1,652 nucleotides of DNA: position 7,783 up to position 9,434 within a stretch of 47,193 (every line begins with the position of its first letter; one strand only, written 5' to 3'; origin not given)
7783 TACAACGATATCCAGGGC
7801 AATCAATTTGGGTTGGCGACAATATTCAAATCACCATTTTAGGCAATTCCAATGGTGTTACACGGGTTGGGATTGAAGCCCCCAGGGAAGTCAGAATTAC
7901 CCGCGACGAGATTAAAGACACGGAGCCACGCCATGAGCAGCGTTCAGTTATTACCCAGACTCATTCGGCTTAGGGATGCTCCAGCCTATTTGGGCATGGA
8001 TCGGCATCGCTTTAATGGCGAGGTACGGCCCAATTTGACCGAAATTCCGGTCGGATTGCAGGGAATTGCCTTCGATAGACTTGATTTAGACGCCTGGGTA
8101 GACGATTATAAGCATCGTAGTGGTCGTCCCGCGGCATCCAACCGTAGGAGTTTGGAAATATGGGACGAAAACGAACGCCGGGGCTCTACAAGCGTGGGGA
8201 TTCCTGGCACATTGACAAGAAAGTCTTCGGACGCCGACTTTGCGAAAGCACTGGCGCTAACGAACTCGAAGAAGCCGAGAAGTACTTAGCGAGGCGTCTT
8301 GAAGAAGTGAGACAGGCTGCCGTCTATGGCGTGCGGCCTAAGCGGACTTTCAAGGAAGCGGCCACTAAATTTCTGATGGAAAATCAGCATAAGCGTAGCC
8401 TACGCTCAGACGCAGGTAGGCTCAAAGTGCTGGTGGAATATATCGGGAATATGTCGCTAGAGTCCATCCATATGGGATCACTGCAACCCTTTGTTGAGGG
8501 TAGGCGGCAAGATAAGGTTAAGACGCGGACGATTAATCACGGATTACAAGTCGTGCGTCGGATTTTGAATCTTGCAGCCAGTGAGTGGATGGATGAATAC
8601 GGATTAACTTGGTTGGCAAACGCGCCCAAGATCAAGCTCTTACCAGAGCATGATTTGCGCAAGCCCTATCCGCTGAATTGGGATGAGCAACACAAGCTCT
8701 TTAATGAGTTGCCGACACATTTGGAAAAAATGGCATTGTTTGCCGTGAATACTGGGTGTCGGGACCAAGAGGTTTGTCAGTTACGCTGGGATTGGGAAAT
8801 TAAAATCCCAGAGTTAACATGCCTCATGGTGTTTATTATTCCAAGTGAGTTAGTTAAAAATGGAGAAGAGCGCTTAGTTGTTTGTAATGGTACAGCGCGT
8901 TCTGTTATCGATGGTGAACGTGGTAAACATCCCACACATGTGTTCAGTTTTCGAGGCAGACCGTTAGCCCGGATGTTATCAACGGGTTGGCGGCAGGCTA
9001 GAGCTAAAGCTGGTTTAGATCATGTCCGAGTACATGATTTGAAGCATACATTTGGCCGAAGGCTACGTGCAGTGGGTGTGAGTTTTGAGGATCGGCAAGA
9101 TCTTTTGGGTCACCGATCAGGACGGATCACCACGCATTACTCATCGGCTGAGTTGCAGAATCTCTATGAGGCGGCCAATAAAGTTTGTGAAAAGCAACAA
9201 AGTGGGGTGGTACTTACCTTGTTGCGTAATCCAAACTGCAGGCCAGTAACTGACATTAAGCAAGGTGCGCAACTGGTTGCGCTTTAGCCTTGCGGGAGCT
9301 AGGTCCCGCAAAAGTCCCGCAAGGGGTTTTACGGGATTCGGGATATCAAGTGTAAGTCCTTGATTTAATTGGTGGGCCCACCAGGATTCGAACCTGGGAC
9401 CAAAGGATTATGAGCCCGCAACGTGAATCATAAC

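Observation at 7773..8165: Phage-encoded CsrA paralogue placed directly upstream of xis/int, with clustered GGA motifs at the int start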

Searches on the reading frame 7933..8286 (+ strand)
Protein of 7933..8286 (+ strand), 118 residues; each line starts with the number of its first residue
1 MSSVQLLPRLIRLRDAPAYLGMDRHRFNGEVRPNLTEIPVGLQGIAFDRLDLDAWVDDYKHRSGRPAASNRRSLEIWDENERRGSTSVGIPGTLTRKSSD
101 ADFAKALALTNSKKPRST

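Call 4: search_protein_families(library=pfam, proteins=[window:7933-8286:+], max_evalue=0.01)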
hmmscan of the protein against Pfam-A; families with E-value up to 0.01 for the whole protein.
window:7933-8286:+ (118 aa): 0 families

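Call 6: search_protein_families(library=phrogs, proteins=[window:7933-8286:+], max_evalue=0.001)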
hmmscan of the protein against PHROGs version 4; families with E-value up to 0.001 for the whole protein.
window:7933-8286:+ (118 aa): 1 family
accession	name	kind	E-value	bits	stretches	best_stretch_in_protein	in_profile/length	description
phrog_13517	-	unknown function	9.4e-28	98.3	1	4-118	10-138/138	-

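Call 19: find_related_loci(query=window:7933-8286:+, collection=viral_contigs, flank=6000)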
Query window:7933-8286:+ (118 aa) in viral_contigs; peptide patterns used: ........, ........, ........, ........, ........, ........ (x = any residue, [..] = any of these).
25 stretches matched a pattern; 4 encode a relative of the query (tblastn E <= 1e-3); 4 distinct loci.
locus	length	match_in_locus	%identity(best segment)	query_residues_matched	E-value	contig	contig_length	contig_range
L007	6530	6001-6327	60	3-114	3e-39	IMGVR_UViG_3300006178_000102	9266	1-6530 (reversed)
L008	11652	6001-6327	57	6-115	3e-35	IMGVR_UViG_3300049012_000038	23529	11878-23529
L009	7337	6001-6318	62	6-114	5e-35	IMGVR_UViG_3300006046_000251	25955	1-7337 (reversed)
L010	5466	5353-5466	79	8-45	6e-16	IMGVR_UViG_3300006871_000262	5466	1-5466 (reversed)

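Call 59: search_protein_families(library=ncbifam, proteins=[window:7933-8286:+], max_evalue=1)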
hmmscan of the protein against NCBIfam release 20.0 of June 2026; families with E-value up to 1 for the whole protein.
window:7933-8286:+ (118 aa): 0 families

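Call 60: search_protein_families(library=pfam, proteins=[window:7933-8286:+, L009:6001-6330:+, L008:5998-6336:+], max_evalue=10)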
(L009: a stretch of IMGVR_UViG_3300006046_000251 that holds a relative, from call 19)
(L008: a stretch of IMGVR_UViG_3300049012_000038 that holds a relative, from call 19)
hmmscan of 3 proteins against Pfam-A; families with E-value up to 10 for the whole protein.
window:7933-8286:+ (118 aa): 0 families

L009:6001-6330:+ (110 aa): 0 families

L008:5998-6336:+ (113 aa): 0 families

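Call 61: find_homologous_proteins(query=window:7933-8286:+, max_evalue=0.001)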
Query window:7933-8286:+ (118 aa): 925 proteins with E <= 0.001 among 937 candidates; the best 120 are listed.
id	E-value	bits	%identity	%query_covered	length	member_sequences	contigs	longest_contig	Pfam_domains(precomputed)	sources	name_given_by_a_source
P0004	1.1e-59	217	86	97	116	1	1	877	-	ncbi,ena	-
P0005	2.4e-55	203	79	99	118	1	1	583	-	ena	-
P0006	5.7e-55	202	81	100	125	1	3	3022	-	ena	-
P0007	1.4e-53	198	55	97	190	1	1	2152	-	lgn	-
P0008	3.5e-53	196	78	99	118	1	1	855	-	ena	-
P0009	3.6e-53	196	80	96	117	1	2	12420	-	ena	-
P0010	8.4e-53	195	78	99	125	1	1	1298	-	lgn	-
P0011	1.7e-52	194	76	100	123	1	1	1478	-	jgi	jgi:hypothetical protein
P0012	4.4e-52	193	75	100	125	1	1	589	-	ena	-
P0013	4.5e-52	193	75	100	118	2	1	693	-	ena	-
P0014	4.6e-52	193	78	100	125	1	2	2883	-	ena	-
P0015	5.0e-52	193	81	97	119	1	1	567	-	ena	-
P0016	7.0e-52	192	78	98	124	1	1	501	-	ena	-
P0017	1.1e-51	192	74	100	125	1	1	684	-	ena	-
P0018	1.2e-50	188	75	100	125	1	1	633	-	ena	-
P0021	7.1e-50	186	74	99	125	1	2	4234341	-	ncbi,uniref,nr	ncbi:hypothetical protein A6J39_017300 [Legionella anisa]|uniref:DNA-binding protein n=1 Tax=Legione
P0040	1.1e-47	179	74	99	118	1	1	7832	-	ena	-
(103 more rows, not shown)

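Call 63: find_encoding_contigs(protein=P0021, flank=8000, max_places=3)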
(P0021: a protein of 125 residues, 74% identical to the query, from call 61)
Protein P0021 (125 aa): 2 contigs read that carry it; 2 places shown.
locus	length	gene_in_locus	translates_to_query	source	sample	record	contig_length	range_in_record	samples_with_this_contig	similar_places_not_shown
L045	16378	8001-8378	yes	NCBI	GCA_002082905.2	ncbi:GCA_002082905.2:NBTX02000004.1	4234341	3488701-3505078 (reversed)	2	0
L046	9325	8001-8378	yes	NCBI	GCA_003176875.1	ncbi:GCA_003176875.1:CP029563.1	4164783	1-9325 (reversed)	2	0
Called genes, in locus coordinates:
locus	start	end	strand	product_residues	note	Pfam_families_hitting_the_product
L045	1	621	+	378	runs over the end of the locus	PF00871:Acetate_kinase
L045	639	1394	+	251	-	PF00106:adh_short, PF13561:adh_short_C2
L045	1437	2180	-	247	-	PF00106:adh_short, PF01370:Epimerase, PF08659:KR, PF13561:adh_short_C2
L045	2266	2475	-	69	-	PF00313:CSD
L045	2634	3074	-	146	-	-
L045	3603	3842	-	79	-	-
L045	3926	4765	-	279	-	PF08281:Sigma70_r4_2 (weak), PF00196:GerE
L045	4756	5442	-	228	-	PF12697:Abhydrolase_6, PF03096:Ndr (weak), PF12146:Hydrolase_4, PF06821:Ser_hydrolase (faint), PF08840:BAAT_C (weak), PF00561:Abhydrolase_1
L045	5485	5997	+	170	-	PF00583:Acetyltransf_1, PF13673:Acetyltransf_10, PF13508:Acetyltransf_7, PF08445:FR47 (weak)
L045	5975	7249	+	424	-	PF00083:Sugar_tr, PF07690:MFS_1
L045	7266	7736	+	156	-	PF00583:Acetyltransf_1 (weak), PF13508:Acetyltransf_7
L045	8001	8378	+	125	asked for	-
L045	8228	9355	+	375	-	PF00589:Phage_integrase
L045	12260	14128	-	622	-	PF03979:Sigma70_r1_1, PF00140:Sigma70_r1_2, PF04546:Sigma70_ner, PF04542:Sigma70_r2, PF04539:Sigma70_r3, PF04545:Sigma70_r4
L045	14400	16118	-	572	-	PF01807:Zn_ribbon_DnaG, PF08275:DNAG_N, PF01751:Toprim, PF13155:Toprim_2, PF13362:Toprim_3, PF13662:Toprim_4, PF10410:DnaB_bind, PF08278:DnaG_DnaB_bind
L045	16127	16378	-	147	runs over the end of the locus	PF09424:YqeY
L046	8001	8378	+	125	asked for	-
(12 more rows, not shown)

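Call 75: find_encoding_contigs(protein=P0009, flank=8000, max_places=3)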
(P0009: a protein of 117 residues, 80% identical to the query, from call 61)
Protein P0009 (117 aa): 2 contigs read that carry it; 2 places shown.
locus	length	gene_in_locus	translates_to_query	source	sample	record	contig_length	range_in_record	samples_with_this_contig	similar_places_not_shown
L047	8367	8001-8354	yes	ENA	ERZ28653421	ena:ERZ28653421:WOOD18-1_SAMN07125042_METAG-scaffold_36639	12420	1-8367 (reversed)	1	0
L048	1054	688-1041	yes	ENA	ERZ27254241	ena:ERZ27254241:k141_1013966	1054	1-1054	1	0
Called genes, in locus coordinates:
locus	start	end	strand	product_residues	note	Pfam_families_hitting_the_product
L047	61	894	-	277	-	-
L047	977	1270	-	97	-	PF00196:GerE (weak)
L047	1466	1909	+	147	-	PF01381:HTH_3, PF12844:HTH_19, PF13443:HTH_26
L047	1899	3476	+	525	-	-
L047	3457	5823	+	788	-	PF00931:NB-ARC (weak), PF13424:TPR_12 (faint)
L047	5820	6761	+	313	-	-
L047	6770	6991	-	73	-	-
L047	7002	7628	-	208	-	-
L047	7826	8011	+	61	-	PF02599:CsrA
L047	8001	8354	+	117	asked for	-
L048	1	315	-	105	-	?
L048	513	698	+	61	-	PF02599:CsrA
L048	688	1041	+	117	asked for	-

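Call 79: find_encoding_contigs(protein=P0006, flank=3000, max_places=3)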
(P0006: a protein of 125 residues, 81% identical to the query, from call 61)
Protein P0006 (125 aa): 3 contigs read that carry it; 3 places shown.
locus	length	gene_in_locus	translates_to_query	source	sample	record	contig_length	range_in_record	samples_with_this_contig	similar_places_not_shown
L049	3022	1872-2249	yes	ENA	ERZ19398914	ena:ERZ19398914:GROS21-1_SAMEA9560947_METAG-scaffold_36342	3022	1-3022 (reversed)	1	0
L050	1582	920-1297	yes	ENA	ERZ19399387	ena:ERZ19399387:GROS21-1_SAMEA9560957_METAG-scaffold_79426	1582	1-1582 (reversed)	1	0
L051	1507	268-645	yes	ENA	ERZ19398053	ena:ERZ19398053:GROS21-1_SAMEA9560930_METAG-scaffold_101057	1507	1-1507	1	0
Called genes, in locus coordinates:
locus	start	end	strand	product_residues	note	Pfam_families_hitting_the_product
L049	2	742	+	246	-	?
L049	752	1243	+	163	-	PF00583:Acetyltransf_1 (weak), PF13508:Acetyltransf_7 (weak)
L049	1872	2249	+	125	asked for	-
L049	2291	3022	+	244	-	?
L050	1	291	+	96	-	?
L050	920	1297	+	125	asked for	-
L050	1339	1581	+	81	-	?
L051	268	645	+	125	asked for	-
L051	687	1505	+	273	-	?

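Call 80: find_encoding_contigs(protein=P0040, flank=6000, max_places=2)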
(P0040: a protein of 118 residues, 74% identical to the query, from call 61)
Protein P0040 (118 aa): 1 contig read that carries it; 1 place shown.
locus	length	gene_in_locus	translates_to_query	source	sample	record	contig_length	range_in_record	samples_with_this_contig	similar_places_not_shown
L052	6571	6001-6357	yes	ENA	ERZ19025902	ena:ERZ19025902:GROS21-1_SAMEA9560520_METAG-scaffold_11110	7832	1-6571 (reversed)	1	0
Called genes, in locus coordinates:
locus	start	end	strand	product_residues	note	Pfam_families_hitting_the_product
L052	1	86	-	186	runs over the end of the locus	-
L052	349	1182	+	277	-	-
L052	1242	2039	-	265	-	PF00376:MerR, PF13411:MerR_1, PF07739:TipAS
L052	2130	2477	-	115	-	-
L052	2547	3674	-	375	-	PF02517:Rce1-like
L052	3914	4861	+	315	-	-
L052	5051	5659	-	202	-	-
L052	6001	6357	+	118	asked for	-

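Call 102: predict_structure(alignment_id=A4)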
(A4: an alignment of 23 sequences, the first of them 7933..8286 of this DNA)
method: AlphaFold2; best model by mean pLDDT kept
length: 118 residues; sequences in the alignment: 23
mean_pLDDT: 62.8   pTM: 0.44
mean pLDDT of the five models: 62.8, 50.4, 48.4, 44.6, 44.5
residues with pLDDT >= 90: 5; 70-90: 49; 50-70: 17; < 50: 47
segments of 3 or more residues with pLDDT < 50: 1-6, 66-99, 113-118
pLDDT, mean of each block of 10 residues (from residue 1): 54 89 88 88 85 84 53 38 32 41 52 45
secondary structure, 60 per line:
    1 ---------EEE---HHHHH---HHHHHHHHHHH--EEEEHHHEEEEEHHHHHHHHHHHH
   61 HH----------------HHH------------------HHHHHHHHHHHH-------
elements in order: E10-12 H16-20 H24-34 E37-40 E44-48 H49-62 H100-111

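Call 104: fold_search(model_id=the predicted structure, library=pdb)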
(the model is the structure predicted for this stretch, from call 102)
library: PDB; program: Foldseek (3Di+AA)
matches with E <= 10: 353; with E <= 0.001: 0
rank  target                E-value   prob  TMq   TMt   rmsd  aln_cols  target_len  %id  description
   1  4j2n_A                3.5e-02  0.99  0.35  0.68   2.1        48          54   19  Crystal Structure of mycobacteriophage Pukovnik Xis (released 2013-10-23)
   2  4j2n_C                4.0e-02  0.99  0.34  0.65   2.2        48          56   19  Crystal Structure of mycobacteriophage Pukovnik Xis (released 2013-10-23)
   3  6amk_A                5.6e-02  0.97  0.33  0.65   2.7        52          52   15  Structure of Streptomyces venezuelae BldC-whiI opt complex (released 2018-03-28)
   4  6ama_Y                6.5e-02  0.97  0.33  0.59   2.6        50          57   16  Structure of S. coelicolor/S. venezuelae BldC-smeA-ssfA complex to 3.09 Angstrom (released 2018-03-28)
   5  6ama_B                6.9e-02  0.97  0.33  0.61   2.5        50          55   16  Structure of S. coelicolor/S. venezuelae BldC-smeA-ssfA complex to 3.09 Angstrom (released 2018-03-28)
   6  8dgl_A                1.1e-01  0.94  0.37  0.59   3.3        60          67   13  Crystal Structure of the RdfS Excisionase (released 2022-10-05)
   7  6ama_H                1.1e-01  0.93  0.32  0.60   2.6        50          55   16  Structure of S. coelicolor/S. venezuelae BldC-smeA-ssfA complex to 3.09 Angstrom (released 2018-03-28)
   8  5i44_B                1.2e-01  0.94  0.37  0.57   2.7        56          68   18  Structure of RacA-DNA complex; P21 form (released 2016-05-04)
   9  8dgl_B                1.2e-01  0.94  0.36  0.57   3.3        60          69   13  Crystal Structure of the RdfS Excisionase (released 2022-10-05)
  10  7lw0_A                1.3e-01  0.89  0.35  0.64   3.4        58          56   10  Structural and Biochemical Insight into Assembly of Molecular Motors Involved in Viral DNA Packaging (released 2022-03-02)
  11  6amk_B                1.4e-01  0.91  0.33  0.64   2.6        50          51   14  Structure of Streptomyces venezuelae BldC-whiI opt complex (released 2018-03-28)
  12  6ama_P                1.4e-01  0.82  0.30  0.56   3.1        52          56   17  Structure of S. coelicolor/S. venezuelae BldC-smeA-ssfA complex to 3.09 Angstrom (released 2018-03-28)
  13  5i44_A                1.5e-01  0.91  0.36  0.57   2.9        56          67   18  Structure of RacA-DNA complex; P21 form (released 2016-05-04)
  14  8c3t                  1.7e-01  0.90  0.35  0.65   3.0        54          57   20  Structure of the GIsul2 transposon excisionase (released 2024-01-10)
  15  6ama_A                1.8e-01  0.89  0.33  0.62   2.5        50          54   16  Structure of S. coelicolor/S. venezuelae BldC-smeA-ssfA complex to 3.09 Angstrom (released 2018-03-28)
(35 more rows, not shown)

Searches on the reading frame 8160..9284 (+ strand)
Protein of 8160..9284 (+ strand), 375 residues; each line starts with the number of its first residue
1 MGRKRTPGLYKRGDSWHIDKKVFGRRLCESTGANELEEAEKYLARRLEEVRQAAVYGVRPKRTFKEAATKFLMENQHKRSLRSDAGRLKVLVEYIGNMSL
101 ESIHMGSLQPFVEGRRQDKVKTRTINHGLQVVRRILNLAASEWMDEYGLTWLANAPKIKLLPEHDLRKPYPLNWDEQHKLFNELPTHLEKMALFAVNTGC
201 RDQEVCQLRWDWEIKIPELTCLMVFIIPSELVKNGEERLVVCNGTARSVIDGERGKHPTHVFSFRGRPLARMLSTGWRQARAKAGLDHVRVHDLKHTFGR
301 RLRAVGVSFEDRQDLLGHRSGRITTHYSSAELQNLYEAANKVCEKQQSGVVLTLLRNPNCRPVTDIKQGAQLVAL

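Call 4: search_protein_families(library=pfam, proteins=[window:8160-9284:+], max_evalue=0.01)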
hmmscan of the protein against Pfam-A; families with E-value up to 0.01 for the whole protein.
window:8160-9284:+ (375 aa): 1 family
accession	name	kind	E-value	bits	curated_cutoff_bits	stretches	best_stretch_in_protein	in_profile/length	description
PF00589.27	Phage_integrase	-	2.6e-15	57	27.1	1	183-329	19-167/172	Phage integrase family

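Call 6: search_protein_families(library=phrogs, proteins=[window:8160-9284:+], max_evalue=0.001)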
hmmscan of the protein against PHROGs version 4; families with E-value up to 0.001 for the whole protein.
window:8160-9284:+ (375 aa): 6 families
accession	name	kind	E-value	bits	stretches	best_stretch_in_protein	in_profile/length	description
phrog_1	-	integration and excision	1.8e-37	130.9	1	11-345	119-450/611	integrase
phrog_216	-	integration and excision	2.8e-19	70.3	1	172-342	56-236/301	integrase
phrog_9176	-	unknown function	1.7e-07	32.7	1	9-113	3-108/139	-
phrog_10426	-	integration and excision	3.1e-07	31.4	1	9-104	3-99/193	integrase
phrog_25190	-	integration and excision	0.00014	23.2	1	273-324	31-82/109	integrase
phrog_35951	-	unknown function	0.00029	22.2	1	276-342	8-74/97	-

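Call 59: search_protein_families(library=ncbifam, proteins=[window:8160-9284:+], max_evalue=1)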
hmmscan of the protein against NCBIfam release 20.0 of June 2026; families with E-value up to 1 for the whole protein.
window:8160-9284:+ (375 aa): 9 families
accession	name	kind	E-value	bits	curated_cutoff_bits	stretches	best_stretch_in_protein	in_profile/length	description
NF040815.2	recomb_XerA_Arch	equivalog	6.2e-12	45.6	220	1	73-336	9-260/263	site-specific tyrosine recombinase/integron integrase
TIGR02224.1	recomb_XerC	equivalog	3.7e-09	36.4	335.15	1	84-338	24-285/295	tyrosine recombinase XerC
TIGR02225.1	recomb_XerD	equivalog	5.3e-08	32.5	329.6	1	80-338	17-285/290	site-specific tyrosine recombinase XerD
NF001399.0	PRK00283.1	subfamily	5.7e-06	25.8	279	1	80-338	29-294/300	tyrosine recombinase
NF007370.0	PRK09870.1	subfamily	9.6e-05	22.1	221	1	263-350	110-199/200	tyrosine-type DNA invertase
TIGR02249.1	integrase_gron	subfamily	0.0012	18.3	265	1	272-327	241-297/315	integron integrase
NF007371.0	PRK09871.1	subfamily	0.0014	18.2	222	1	263-347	105-194/198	tyrosine-type DNA invertase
NF003462.0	PRK05084.1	equivalog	0.01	14.6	267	1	289-343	303-357/360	tyrosine recombinase XerS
NF053561.1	Rkd2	equivalog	0.07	12.8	290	1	36-83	148-194/196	arcadin-2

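Call 74: find_encoding_contigs(protein=window:8160-9284:+, flank=10000, max_places=5)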
Protein window:8160-9284:+ (375 aa): no gene with exactly this product is on record in the collection.
